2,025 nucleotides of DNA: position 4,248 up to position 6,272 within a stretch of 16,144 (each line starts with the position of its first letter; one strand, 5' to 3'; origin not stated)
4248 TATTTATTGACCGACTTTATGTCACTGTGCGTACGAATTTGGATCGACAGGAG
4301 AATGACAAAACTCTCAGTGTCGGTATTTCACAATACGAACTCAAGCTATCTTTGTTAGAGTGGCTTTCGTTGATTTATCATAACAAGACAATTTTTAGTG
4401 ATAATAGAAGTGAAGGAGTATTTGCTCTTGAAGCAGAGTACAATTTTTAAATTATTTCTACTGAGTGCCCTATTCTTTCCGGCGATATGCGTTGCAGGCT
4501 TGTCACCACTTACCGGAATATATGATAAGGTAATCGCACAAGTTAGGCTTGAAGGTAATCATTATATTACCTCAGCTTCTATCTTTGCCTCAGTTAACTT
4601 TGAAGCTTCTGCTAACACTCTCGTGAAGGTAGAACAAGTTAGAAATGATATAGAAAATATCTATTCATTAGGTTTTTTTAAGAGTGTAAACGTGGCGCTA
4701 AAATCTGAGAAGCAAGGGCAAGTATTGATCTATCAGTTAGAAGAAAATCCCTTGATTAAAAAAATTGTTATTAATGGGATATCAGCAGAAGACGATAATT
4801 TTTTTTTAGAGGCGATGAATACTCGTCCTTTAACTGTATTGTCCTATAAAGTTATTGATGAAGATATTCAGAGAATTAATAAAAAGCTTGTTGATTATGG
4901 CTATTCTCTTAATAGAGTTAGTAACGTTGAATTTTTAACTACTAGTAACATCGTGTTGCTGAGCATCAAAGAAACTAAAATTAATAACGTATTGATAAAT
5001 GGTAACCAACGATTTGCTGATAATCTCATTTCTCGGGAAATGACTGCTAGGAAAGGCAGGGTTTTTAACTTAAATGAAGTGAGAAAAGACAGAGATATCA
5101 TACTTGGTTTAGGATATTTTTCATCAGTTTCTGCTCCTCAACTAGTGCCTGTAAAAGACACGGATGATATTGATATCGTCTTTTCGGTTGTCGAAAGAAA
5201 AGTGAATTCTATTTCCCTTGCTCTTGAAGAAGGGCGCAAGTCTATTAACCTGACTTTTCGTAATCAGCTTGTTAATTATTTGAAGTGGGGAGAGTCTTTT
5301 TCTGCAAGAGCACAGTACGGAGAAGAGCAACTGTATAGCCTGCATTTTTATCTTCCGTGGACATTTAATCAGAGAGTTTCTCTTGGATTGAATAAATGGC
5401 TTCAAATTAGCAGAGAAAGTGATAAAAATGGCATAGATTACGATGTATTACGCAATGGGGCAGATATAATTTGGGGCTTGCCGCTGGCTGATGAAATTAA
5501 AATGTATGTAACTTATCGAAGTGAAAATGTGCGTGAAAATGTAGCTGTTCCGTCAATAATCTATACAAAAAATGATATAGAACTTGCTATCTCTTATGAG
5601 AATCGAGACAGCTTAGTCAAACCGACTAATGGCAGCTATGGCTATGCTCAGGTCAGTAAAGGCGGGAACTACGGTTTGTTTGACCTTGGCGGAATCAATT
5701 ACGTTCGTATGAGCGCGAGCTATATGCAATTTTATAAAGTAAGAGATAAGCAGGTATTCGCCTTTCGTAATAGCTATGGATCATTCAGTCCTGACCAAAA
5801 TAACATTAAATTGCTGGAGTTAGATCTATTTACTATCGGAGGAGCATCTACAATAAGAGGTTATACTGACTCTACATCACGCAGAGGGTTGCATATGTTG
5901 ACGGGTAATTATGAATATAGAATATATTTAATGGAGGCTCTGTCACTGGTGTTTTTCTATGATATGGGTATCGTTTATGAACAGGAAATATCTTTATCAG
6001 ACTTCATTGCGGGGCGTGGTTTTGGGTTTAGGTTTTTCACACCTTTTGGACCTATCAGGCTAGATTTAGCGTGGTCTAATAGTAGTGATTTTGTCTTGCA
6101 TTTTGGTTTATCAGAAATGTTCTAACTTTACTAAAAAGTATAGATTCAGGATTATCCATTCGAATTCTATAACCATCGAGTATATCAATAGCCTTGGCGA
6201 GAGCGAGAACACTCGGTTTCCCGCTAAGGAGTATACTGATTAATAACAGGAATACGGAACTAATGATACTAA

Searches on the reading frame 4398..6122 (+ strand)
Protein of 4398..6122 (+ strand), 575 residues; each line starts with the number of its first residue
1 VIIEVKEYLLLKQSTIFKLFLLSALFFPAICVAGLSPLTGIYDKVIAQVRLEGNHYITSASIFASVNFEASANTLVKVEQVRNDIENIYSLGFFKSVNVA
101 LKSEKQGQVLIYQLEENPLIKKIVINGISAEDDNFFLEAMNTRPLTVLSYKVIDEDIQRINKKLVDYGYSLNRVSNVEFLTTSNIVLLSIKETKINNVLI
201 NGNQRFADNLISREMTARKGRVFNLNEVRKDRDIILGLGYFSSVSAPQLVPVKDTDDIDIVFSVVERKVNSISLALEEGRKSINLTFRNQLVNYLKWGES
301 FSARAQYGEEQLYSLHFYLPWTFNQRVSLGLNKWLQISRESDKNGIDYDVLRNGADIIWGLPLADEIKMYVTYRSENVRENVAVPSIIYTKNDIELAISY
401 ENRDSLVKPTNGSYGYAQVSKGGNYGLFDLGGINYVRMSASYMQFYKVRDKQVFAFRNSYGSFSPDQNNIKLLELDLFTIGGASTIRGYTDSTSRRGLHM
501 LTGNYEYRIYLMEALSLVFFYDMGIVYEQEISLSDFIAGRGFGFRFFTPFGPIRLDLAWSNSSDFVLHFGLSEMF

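Call 5: search_protein_families(library=pfam, proteins=[window:4398-6122:+], max_evalue=0.01)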
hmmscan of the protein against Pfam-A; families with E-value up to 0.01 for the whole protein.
window:4398-6122:+ (575 aa): 4 families
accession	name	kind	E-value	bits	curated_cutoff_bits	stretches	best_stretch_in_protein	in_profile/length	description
PF01103.29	Omp85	-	1.7e-30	107.1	24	1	293-575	1-325/325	Omp85 superfamily domain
PF07244.20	POTRA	-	4.2e-21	75.9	21.3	2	194-267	2-79/79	Surface antigen variable number repeat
PF25282.1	POTRA1_3_Toc75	-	0.00042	20.9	27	0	75-107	55-88/99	Toc75-like, POTRA domain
PF03865.19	ShlB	-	0.0071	16.3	22.7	1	435-545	201-310/311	Haemolysin secretion/activation protein ShlB/FhaC/HecB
